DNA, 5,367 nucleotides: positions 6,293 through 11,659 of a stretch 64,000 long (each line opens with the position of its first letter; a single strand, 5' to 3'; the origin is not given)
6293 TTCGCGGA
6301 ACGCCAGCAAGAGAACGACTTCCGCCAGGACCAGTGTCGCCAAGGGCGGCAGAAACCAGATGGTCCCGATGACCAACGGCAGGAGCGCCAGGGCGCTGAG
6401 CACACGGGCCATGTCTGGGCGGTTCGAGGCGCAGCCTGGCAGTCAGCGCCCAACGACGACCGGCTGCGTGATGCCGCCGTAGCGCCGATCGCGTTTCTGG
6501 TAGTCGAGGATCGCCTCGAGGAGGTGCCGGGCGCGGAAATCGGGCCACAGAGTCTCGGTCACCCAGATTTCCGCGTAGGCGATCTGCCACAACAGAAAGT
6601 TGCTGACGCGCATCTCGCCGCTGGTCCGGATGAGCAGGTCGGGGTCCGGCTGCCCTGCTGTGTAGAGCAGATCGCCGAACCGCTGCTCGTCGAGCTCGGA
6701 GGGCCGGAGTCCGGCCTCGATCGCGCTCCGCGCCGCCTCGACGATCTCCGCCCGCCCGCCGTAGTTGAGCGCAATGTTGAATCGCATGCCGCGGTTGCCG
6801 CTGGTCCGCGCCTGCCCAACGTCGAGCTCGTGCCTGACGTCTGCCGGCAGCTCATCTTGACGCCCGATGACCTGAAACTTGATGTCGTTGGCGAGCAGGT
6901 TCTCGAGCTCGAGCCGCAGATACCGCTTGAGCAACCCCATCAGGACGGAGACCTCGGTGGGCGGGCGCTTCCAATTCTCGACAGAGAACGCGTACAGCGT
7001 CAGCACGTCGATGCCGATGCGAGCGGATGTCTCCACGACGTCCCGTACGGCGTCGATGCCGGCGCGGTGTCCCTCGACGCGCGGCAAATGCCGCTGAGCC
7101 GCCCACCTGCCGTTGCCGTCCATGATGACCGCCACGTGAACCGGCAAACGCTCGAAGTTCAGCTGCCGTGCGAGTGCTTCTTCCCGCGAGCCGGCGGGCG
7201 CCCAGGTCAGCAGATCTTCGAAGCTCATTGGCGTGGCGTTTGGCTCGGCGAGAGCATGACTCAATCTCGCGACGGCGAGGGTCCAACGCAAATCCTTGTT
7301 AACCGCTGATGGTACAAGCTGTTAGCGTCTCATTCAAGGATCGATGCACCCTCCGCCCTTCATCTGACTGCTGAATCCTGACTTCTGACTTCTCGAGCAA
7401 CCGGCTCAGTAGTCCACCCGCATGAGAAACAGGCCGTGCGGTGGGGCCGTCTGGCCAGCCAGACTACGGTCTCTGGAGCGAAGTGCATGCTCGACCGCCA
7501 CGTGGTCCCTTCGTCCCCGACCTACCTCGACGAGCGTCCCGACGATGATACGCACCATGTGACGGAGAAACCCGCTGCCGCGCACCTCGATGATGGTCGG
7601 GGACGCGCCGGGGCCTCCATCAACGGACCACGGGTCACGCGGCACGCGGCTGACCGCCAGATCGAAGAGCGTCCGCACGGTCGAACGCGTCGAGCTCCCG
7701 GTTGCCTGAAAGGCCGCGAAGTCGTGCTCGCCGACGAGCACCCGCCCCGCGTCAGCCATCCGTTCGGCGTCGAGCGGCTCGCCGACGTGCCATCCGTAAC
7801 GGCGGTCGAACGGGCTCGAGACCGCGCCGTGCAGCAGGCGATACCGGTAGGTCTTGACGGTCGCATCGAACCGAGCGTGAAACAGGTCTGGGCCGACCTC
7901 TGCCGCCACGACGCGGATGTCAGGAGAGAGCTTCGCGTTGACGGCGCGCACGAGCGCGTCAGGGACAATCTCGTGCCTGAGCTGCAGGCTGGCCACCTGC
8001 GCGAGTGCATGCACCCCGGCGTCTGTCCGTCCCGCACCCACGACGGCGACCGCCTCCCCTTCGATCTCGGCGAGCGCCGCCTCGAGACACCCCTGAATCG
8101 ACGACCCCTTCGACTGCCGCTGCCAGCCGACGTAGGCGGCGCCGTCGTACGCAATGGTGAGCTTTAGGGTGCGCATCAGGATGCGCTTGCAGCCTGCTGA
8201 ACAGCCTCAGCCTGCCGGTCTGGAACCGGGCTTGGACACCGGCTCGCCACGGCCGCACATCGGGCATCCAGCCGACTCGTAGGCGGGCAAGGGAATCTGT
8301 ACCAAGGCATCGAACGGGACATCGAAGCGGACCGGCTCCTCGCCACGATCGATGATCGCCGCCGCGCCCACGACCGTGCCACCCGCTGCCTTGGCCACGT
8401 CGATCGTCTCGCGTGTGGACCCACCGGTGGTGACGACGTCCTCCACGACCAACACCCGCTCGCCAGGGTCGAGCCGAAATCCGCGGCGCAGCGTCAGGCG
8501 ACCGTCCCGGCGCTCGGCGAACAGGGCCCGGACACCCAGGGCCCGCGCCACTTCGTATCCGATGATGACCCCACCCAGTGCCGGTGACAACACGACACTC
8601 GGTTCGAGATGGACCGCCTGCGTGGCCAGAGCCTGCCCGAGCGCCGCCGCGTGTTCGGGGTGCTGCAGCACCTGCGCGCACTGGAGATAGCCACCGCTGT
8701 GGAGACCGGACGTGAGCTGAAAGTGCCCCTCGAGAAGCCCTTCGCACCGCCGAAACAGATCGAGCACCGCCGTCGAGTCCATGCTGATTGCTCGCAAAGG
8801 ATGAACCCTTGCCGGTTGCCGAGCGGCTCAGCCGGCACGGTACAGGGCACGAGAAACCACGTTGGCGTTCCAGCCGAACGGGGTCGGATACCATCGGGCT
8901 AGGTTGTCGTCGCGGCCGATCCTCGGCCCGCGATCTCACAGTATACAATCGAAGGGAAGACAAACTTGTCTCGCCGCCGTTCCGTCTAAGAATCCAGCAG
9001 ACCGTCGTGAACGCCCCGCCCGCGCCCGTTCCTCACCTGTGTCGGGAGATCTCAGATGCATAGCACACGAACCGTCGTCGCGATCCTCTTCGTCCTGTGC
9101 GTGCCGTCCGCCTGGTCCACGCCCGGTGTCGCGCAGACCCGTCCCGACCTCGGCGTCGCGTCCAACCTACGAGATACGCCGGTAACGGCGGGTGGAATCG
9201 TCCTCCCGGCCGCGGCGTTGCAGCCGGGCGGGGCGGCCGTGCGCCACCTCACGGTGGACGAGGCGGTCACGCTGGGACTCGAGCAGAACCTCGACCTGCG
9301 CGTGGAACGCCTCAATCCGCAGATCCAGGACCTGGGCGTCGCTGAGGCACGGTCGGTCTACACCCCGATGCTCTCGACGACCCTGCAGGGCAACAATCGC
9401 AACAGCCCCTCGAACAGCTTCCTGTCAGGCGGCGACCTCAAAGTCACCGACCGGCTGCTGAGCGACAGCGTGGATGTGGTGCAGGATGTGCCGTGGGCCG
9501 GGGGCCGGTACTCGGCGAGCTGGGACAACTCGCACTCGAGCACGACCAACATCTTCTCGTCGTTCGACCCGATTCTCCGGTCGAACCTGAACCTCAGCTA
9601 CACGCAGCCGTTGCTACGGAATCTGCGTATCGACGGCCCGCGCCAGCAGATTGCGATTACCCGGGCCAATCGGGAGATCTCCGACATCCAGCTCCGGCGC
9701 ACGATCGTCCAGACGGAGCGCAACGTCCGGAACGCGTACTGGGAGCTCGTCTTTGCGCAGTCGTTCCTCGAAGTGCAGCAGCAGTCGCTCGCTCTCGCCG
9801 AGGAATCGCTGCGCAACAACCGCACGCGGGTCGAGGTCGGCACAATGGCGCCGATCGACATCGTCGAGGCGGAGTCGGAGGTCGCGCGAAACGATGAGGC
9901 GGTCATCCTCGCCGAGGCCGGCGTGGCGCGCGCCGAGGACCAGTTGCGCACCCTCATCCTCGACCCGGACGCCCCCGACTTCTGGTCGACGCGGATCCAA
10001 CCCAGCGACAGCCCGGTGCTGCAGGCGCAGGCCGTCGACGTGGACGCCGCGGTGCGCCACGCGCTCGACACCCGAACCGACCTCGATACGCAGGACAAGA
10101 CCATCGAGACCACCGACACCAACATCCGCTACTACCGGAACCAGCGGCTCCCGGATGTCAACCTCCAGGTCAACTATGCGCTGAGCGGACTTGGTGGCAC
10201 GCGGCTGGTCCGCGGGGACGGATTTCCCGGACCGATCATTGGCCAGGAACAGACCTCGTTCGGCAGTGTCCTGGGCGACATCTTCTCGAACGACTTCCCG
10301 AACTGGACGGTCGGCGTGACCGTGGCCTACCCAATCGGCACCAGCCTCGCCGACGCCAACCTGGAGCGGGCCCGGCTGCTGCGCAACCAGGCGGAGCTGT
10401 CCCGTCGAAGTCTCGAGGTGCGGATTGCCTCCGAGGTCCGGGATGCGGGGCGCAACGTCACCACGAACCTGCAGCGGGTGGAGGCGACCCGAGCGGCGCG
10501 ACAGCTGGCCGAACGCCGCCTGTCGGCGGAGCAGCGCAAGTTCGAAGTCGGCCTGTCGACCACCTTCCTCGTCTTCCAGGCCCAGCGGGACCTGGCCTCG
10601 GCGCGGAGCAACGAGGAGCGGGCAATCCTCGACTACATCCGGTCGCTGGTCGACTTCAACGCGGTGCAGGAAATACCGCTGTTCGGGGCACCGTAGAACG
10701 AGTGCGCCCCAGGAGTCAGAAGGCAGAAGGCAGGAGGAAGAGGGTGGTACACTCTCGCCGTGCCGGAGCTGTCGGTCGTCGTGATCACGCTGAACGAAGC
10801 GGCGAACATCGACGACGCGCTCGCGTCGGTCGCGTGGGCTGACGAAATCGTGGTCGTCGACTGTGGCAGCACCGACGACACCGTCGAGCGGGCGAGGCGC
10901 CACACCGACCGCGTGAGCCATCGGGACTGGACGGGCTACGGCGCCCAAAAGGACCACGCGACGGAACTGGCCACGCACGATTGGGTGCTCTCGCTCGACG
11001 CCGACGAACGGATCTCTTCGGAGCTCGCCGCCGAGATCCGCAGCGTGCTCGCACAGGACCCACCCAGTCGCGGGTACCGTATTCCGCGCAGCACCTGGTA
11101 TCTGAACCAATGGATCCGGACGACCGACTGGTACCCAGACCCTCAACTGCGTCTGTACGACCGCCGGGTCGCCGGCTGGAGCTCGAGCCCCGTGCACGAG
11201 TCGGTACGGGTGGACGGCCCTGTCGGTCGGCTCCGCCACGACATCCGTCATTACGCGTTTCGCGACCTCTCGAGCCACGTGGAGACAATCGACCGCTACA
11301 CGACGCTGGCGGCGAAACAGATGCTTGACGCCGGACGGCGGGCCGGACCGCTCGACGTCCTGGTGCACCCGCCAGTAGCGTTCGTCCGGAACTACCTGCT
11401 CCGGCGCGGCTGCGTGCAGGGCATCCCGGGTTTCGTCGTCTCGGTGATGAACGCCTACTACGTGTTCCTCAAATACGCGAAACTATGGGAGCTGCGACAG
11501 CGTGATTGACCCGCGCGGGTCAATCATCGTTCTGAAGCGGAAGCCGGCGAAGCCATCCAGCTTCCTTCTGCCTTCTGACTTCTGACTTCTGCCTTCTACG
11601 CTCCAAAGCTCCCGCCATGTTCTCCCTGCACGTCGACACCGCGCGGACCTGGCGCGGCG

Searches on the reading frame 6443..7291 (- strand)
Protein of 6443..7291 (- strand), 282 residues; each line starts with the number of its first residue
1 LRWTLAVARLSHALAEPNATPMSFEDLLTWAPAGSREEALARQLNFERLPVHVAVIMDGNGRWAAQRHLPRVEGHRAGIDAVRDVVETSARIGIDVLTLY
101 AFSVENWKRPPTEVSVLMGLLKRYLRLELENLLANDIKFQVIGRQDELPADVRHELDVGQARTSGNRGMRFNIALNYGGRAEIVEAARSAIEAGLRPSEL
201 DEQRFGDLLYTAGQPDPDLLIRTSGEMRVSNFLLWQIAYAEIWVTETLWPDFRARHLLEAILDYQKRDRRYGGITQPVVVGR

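Call 21: search_protein_families(library=pfam, proteins=[window:6443-7291:-])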
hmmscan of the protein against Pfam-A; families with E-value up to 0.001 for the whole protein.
window:6443-7291:- (282 aa): 1 family
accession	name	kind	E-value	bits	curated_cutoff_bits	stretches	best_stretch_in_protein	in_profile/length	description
PF01255.24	Prenyltransf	-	2.3e-84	282.8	27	1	56-272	1-219/219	Putative undecaprenyl diphosphate synthase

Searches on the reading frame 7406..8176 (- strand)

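Call 21: search_protein_families(library=pfam, proteins=[window:7406-8176:-])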
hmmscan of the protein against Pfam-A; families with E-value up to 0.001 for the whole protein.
window:7406-8176:- (256 aa): 1 family
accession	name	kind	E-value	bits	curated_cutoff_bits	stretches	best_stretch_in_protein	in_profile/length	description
PF01416.25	PseudoU_synth_1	-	6.1e-45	152.6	23.3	2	146-256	4-107/108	tRNA pseudouridine synthase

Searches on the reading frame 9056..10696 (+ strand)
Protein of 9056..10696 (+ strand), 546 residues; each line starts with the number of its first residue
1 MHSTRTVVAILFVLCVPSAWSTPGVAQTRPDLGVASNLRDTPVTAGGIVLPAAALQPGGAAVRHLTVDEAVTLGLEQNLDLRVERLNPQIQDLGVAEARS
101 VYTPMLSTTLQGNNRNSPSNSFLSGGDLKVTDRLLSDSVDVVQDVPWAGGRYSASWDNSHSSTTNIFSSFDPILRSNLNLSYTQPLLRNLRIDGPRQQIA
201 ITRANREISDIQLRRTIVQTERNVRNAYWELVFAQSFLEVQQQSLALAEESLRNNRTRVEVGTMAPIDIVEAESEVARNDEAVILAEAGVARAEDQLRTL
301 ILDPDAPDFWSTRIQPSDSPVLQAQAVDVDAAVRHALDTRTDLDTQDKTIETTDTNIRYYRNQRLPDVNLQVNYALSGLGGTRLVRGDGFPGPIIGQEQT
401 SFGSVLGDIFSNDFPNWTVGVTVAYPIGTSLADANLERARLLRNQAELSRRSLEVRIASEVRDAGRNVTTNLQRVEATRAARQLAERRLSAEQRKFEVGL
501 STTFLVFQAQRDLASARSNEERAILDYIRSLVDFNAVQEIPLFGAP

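Call 21: search_protein_families(library=pfam, proteins=[window:9056-10696:+])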
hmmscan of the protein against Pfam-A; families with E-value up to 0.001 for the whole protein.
window:9056-10696:+ (546 aa): 1 family
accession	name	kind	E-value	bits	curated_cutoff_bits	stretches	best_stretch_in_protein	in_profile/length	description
PF02321.23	OEP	-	3.5e-43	148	22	2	330-535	2-183/187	Outer membrane efflux protein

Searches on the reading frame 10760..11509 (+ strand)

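Call 21: search_protein_families(library=pfam, proteins=[window:10760-11509:+])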
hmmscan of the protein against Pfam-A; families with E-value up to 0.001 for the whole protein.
window:10760-11509:+ (249 aa): 2 families
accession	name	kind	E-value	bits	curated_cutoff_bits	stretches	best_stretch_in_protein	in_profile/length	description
PF00535.33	Glycos_transf_2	-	3.2e-15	56.9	23.3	1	5-102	1-108/168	Glycosyl transferase family 2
PF13704.12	Glyco_tranf_2_4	-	0.00033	21.5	27.5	1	27-88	19-87/98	Glycosyl transferase family 2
